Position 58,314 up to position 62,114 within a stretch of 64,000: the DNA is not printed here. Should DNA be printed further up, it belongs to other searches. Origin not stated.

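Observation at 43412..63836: ~20-kb operon of four tandem giant paralogs (LamG, CBM9-like, Ig-like, unknown C-terminal module) with GH95/DUF5703-like and BNR-propeller partners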

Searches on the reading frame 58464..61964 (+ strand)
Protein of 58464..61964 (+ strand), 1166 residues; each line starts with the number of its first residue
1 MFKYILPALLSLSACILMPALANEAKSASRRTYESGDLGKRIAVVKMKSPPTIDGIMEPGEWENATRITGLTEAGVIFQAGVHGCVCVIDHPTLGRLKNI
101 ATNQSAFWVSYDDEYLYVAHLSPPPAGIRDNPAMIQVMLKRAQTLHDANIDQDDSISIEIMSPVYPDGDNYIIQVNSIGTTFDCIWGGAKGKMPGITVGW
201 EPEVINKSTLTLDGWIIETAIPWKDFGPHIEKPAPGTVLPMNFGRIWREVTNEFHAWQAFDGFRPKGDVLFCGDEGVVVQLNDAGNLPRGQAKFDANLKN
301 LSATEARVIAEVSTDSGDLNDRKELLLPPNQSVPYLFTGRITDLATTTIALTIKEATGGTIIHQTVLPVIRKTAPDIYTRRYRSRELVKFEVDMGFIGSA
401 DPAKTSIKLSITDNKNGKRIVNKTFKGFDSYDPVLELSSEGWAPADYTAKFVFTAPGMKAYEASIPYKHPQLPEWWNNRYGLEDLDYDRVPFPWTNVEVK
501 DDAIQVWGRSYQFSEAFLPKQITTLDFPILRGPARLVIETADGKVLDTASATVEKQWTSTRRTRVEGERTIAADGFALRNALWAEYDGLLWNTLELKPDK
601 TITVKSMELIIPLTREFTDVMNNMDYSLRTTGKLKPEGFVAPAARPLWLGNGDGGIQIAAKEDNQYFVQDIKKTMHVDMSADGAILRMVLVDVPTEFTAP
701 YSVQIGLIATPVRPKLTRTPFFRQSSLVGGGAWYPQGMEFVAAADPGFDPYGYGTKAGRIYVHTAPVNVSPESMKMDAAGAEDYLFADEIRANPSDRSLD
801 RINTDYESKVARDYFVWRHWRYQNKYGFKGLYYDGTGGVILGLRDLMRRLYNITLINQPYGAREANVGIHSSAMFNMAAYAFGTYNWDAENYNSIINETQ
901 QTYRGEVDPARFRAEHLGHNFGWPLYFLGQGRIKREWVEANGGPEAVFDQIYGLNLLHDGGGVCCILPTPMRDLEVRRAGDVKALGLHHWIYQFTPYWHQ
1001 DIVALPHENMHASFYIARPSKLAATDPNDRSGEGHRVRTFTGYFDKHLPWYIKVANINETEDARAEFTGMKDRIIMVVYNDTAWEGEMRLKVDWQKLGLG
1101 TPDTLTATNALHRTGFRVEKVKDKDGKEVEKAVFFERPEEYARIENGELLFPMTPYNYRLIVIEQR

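Call 3: search_protein_families(library=pfam, proteins=[window:58464-61964:+], max_evalue=0.01)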
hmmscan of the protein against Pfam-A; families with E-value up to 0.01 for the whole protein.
window:58464-61964:+ (1166 aa): 1 family
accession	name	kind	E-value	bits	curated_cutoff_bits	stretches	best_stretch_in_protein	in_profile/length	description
PF19543.5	GH123_N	-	8.6e-12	44.2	22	1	466-664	318-521/969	Glycoside hydrolase 123, N-terminal domain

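Call 4: search_protein_families(library=ncbifam, proteins=[window:58464-61964:+], max_evalue=0.01)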
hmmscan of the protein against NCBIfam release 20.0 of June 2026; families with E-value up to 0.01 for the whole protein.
window:58464-61964:+ (1166 aa): 0 families

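Call 9: find_homologous_proteins(query=window:58464-61964:+, max_evalue=0.001)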
Query window:58464-61964:+ (1166 aa): 18 proteins with E <= 0.001 among 8000 candidates.
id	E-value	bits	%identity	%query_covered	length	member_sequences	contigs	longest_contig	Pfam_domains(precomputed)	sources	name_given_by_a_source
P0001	0.0e+0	2755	100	100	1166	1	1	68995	PF19543.6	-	-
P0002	0.0e+0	1647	60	100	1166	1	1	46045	PF19543.6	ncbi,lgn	-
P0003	0.0e+0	1567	56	100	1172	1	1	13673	PF19543.6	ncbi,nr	ncbi:MAG: DUF6067 family protein [Candidatus Omnitrophica bacterium]|nr:DUF6067 family protein [Cand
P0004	0.0e+0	1516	56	100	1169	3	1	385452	PF19543.6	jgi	-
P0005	0.0e+0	1471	56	100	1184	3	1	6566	PF19543.6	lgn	-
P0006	0.0e+0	1450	54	100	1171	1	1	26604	PF19543.6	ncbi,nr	ncbi:MAG: DUF6067 family protein [Kiritimatiellae bacterium]|nr:DUF6067 family protein [Kiritimatiel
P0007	0.0e+0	1416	54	100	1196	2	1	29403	PF19543.6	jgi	jgi:hypothetical protein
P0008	0.0e+0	1402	53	100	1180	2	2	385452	PF19543.6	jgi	-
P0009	0.0e+0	1332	51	100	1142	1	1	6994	PF19543.6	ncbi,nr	ncbi:MAG: DUF6067 family protein [Candidatus Omnitrophica bacterium]|nr:DUF6067 family protein [Cand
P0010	0.0e+0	1327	51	98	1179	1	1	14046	PF19543.6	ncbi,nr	ncbi:MAG: DUF6067 family protein [Candidatus Pacebacteria bacterium]|nr:DUF6067 family protein [Cand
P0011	0.0e+0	1308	51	99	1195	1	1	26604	PF19543.6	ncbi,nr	ncbi:MAG: DUF6067 family protein [Kiritimatiellae bacterium]|nr:DUF6067 family protein [Kiritimatiel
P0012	0.0e+0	1291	53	90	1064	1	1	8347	PF19543.6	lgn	-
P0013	0.0e+0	1248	49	99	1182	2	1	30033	PF19543.6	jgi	-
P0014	0.0e+0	1236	49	97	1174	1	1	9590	PF19543.6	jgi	-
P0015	0.0e+0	1236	48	100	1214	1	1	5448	PF19543.6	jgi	jgi:hypothetical protein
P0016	1.5e-280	952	59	59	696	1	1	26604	PF19543.6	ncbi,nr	ncbi:MAG: DUF6067 family protein, partial [Kiritimatiellae bacterium]|nr:DUF6067 family protein [Kir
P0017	6.9e-249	847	41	99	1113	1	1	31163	PF19543.6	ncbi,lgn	-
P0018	1.3e-27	114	23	85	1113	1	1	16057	PF19543.6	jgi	-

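Call 12: find_homologous_proteins(query=A2, max_evalue=0.001)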
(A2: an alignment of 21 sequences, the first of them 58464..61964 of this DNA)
Query A2 (21 sequences) (1166 aa, profile of the alignment): 25 proteins with E <= 0.001 among 8000 candidates.
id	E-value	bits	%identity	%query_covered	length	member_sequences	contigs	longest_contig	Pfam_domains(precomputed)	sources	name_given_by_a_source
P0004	0.0e+0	1951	56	100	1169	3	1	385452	PF19543.6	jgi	-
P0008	0.0e+0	1929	53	100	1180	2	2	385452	PF19543.6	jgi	-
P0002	0.0e+0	1901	60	100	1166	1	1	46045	PF19543.6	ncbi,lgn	-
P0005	0.0e+0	1900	56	100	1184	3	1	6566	PF19543.6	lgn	-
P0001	0.0e+0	1879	100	100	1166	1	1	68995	PF19543.6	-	-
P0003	0.0e+0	1864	56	100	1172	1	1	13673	PF19543.6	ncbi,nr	ncbi:MAG: DUF6067 family protein [Candidatus Omnitrophica bacterium]|nr:DUF6067 family protein [Cand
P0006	0.0e+0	1855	54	100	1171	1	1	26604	PF19543.6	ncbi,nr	ncbi:MAG: DUF6067 family protein [Kiritimatiellae bacterium]|nr:DUF6067 family protein [Kiritimatiel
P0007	0.0e+0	1844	54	100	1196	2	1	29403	PF19543.6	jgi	jgi:hypothetical protein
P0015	0.0e+0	1807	48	100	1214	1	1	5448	PF19543.6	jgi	jgi:hypothetical protein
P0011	0.0e+0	1802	51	99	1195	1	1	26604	PF19543.6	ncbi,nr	ncbi:MAG: DUF6067 family protein [Kiritimatiellae bacterium]|nr:DUF6067 family protein [Kiritimatiel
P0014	0.0e+0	1784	49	97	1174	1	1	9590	PF19543.6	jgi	-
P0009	0.0e+0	1756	51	100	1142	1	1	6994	PF19543.6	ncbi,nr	ncbi:MAG: DUF6067 family protein [Candidatus Omnitrophica bacterium]|nr:DUF6067 family protein [Cand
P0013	0.0e+0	1755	49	99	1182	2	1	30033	PF19543.6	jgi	-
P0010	0.0e+0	1730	51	98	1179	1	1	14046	PF19543.6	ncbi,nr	ncbi:MAG: DUF6067 family protein [Candidatus Pacebacteria bacterium]|nr:DUF6067 family protein [Cand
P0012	0.0e+0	1704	53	90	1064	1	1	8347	PF19543.6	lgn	-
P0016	0.0e+0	1125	59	59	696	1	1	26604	PF19543.6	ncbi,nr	ncbi:MAG: DUF6067 family protein, partial [Kiritimatiellae bacterium]|nr:DUF6067 family protein [Kir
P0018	7.4e-267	906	23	85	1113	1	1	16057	PF19543.6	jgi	-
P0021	3.5e-17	79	23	22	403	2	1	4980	PF16011.11,PF13414.13,PF06452.17,PF13646.13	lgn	-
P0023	1.5e-16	77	26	18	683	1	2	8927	PF06452.17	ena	-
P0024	7.4e-9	52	27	18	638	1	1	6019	PF06452.17,PF00149.34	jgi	-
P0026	2.8e-5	40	23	17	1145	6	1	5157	PF06452.17,PF01841.26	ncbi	ncbi:MAG: transglutaminase domain-containing protein [Planctomycetota bacterium]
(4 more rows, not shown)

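Call 20: find_encoding_contigs(protein=P0004, flank=10000, max_places=3)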
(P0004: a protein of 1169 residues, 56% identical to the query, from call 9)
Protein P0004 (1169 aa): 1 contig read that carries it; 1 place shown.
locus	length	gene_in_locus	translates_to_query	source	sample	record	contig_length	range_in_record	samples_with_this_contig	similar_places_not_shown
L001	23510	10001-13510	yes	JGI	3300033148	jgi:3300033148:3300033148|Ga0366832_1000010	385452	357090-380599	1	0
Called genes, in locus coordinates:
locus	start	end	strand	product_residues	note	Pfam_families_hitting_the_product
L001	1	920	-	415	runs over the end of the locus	PF01208:URO-D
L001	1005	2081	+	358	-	-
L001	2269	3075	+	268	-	PF01261:AP_endonuc_2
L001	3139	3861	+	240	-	PF00149:Metallophos, PF12850:Metallophos_2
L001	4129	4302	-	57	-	-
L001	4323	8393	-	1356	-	PF13385:Laminin_G_3, PF19543:GH123_N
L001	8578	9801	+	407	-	-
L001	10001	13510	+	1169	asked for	PF19543:GH123_N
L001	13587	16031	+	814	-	PF19543:GH123_N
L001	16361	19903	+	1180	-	PF19543:GH123_N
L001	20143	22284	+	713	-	PF02065:Melibiase, PF16874:Glyco_hydro_36C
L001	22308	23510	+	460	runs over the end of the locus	-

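Call 21: find_encoding_contigs(protein=P0002, flank=10000, max_places=3)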
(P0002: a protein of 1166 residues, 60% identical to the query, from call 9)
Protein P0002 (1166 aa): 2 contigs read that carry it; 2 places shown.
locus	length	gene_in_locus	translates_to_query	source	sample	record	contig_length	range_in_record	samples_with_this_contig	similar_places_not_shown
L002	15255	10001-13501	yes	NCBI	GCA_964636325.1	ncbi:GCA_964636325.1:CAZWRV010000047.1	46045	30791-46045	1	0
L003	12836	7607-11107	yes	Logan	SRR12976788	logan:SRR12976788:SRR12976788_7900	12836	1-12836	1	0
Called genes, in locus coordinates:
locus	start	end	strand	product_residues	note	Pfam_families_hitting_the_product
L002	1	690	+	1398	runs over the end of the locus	PF19543:GH123_N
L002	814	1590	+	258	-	-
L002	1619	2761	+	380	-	PF00155:Aminotran_1_2 (faint), PF01041:DegT_DnrJ_EryC1, PF01053:Cys_Met_Meta_PP (weak), PF00266:Aminotran_5 (faint)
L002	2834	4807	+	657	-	-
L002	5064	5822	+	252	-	-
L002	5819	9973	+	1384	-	PF13385:Laminin_G_3 (weak), PF19543:GH123_N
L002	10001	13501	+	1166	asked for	PF19543:GH123_N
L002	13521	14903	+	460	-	PF01229:Glyco_hydro_39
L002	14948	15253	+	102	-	?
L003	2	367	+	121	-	?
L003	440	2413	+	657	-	-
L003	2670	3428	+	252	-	-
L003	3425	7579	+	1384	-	PF13385:Laminin_G_3 (weak), PF19543:GH123_N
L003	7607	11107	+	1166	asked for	PF19543:GH123_N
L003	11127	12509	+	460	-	PF01229:Glyco_hydro_39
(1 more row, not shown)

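Call 34: predict_structure(alignment_id=A2)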
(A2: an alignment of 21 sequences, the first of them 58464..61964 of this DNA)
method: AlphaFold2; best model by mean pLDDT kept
length: 1166 residues; sequences in the alignment: 21
mean_pLDDT: 78.8   pTM: 0.66
mean pLDDT of the five models: 78.8, 78.5, 77.7, 77.7, 73.8
residues with pLDDT >= 90: 358; 70-90: 547; 50-70: 153; < 50: 108
segments of 3 or more residues with pLDDT < 50: 1-28, 83-93, 141-147, 187-199, 625-636, 728-761
pLDDT, mean of each block of 10 residues (from residue 1): 43 37 38 84 93 88 92 74 43 63 85 95 71 57 49 83 66 80 57 39 83 85 79 88 82 83 82 94 81 91 93 90 94 91 84 90 92 83 90 82 91 92 91 91 93 88 92 87 89 87 90 94 89 95 91 93 96 93 94 95 95 80 49 53 76 80 84 81 87 93 91 77 59 34 35 36 57 58 79 68 71 79 64 60 84 71 65 70 73 65 77 66 69 75 80 85 74 81 83 86 87 91 78 72 76 84 84 92 90 90 92 84 87 88 94 89 91
secondary structure, 60 per line:
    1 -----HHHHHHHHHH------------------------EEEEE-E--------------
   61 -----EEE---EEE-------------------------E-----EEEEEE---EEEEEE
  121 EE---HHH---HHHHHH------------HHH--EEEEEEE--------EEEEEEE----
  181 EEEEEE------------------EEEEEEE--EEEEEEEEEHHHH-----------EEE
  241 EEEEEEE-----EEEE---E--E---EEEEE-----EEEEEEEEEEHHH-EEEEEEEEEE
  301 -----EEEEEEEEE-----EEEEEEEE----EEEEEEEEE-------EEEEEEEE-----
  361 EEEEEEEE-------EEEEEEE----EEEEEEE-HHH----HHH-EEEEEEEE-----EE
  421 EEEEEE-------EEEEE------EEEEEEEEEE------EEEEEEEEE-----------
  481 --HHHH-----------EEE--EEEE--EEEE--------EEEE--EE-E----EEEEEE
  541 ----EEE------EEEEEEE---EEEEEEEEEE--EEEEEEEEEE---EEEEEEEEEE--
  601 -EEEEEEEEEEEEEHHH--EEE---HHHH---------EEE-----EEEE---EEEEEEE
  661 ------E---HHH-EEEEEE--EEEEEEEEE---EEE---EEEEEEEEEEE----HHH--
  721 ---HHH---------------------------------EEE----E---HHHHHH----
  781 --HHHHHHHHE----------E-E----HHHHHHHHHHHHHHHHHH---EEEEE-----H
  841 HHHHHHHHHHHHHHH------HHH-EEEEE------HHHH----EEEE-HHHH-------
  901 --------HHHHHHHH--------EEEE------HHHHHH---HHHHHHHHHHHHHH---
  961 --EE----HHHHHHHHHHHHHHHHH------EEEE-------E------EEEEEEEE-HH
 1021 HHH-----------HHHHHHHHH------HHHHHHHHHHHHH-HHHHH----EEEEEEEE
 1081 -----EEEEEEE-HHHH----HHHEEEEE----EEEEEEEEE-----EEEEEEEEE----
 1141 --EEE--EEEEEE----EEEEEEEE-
elements in order (helices of 4 or more, strands of 3 or more residues): H6-15 E40-44 E66-68 E72-74 E106-111 E115-122 H132-137 E155-161 E170-176 E181-186 E205-211 E214-222 H223-226 E238-247 E253-256 E267-271 E277-286 E291-300 E306-314 E320-327 E332-340 E348-355 E361-368 E376-382 E387-393 E406-413 E419-426 E434-438 E445-454 E461-469 H483-486 E498-500 E503-506 E509-512 E521-524 E535-540 E545-547 E554-560 E564-573 E576-585 E589-598 E602-614 E620-622 H626-629 E639-641 E647-650 E654-660 E675-680 E683-691 E695-697 E701-711 E760-762 H771-776 H783-790 H809-826 E830-834 H840-855 E866-870 H877-880 E885-888 H890-893 H909-916 E925-928 H935-940 H944-957 H969-985 E992-995 E1010-1017 H1019-1023 H1035-1043 H1050-1062 H1064-1068 E1073-1080 E1086-1092 H1094-1097 E1105-1109 E1114-1122 E1128-1136 E1143-1145 E1148-1153 E1158-1165

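Call 37: fold_search(model_id=the predicted structure, library=pdb)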
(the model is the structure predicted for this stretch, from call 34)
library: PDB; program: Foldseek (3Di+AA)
matches with E <= 10: 1701; with E <= 0.001: 230
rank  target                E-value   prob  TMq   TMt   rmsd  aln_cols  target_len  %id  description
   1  9m0e_A                1.2e-11  1.00  0.13  0.16  21.6      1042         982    7  Enhancing the synthesis efficiency of galacto-oligosaccharides of a beta-galactosidase from Paenibacillus barengoltzii (released 2025-04-23)
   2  9hpm_A                1.5e-10  1.00  0.13  0.14  22.8      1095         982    8  E. coli beta-galactosidase labeled with Chromeo P503 dye purified using MISO from 1ug (released 2025-11-05)
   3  8ri6_C                1.5e-10  1.00  0.12  0.13  23.1      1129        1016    7  Beta-galactosidase (LacZ) purified from E. coli. (released 2025-01-01)
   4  1px3_C                3.3e-10  1.00  0.13  0.15  22.0      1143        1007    7  E. COLI (LACZ) BETA-GALACTOSIDASE (G794A) (released 2004-06-15)
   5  3vd4_A                3.5e-10  1.00  0.13  0.14  22.2      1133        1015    7  E. coli (lacZ) beta-galactosidase (N460D) in complex with IPTG (released 2012-04-11)
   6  3vd9_A                3.8e-10  1.00  0.13  0.14  22.3      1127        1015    7  E. coli (lacZ) beta-galactosidase (N460S) in complex with IPTG (released 2012-04-11)
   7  8ri6_A                3.8e-10  1.00  0.12  0.13  23.4      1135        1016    7  Beta-galactosidase (LacZ) purified from E. coli. (released 2025-01-01)
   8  3bga_A                4.0e-10  1.00  0.14  0.16  22.0      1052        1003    6  Crystal structure of beta-galactosidase from Bacteroides thetaiotaomicron VPI-5482 (released 2007-12-11)
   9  4duv_B                4.0e-10  1.00  0.13  0.14  22.1      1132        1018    7  E. coli (lacZ) beta-galactosidase (G974A) 2-deoxy-galactosyl-enzyme and bis-Tris complex (released 2013-04-03)
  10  5e1q_A                4.8e-10  1.00  0.19  0.29  15.6       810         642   10  Mutant (D415G) GH97 alpha-galactosidase in complex with Gal-Lac (released 2016-10-05)
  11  3iaq_A                6.1e-10  1.00  0.13  0.15  22.0      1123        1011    6  E. coli (lacz) beta-galactosidase (E416V) (released 2009-12-29)
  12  3t2o_A                6.4e-10  1.00  0.13  0.14  22.5      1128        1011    7  E. coli (lacZ) beta-galactosidase (S796D) (released 2012-01-18)
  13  6drv_A                7.0e-10  1.00  0.13  0.14  22.7      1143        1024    7  Beta-galactosidase (released 2018-07-11)
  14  3dym_A                8.4e-10  1.00  0.13  0.14  22.1      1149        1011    6  E. coli (lacZ) beta-galactosidase (H418E) (released 2008-10-28)
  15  3vd5_A                1.1e-09  1.00  0.13  0.15  22.1      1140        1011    7  E. coli (lacZ) beta-galactosidase (N460S) (released 2012-04-11)
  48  4jpq_B                4.1e-06  1.00  0.14  0.65   5.8       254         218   16  Crystal structure of a putative carbohydrate-binding protein (BACUNI_03838) from Bacteroides uniformis ATCC 8492 at 2. (released 2013-04-17)
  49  4jpq_A                4.5e-06  1.00  0.14  0.65   5.8       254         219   15  Crystal structure of a putative carbohydrate-binding protein (BACUNI_03838) from Bacteroides uniformis ATCC 8492 at 2. (released 2013-04-17)
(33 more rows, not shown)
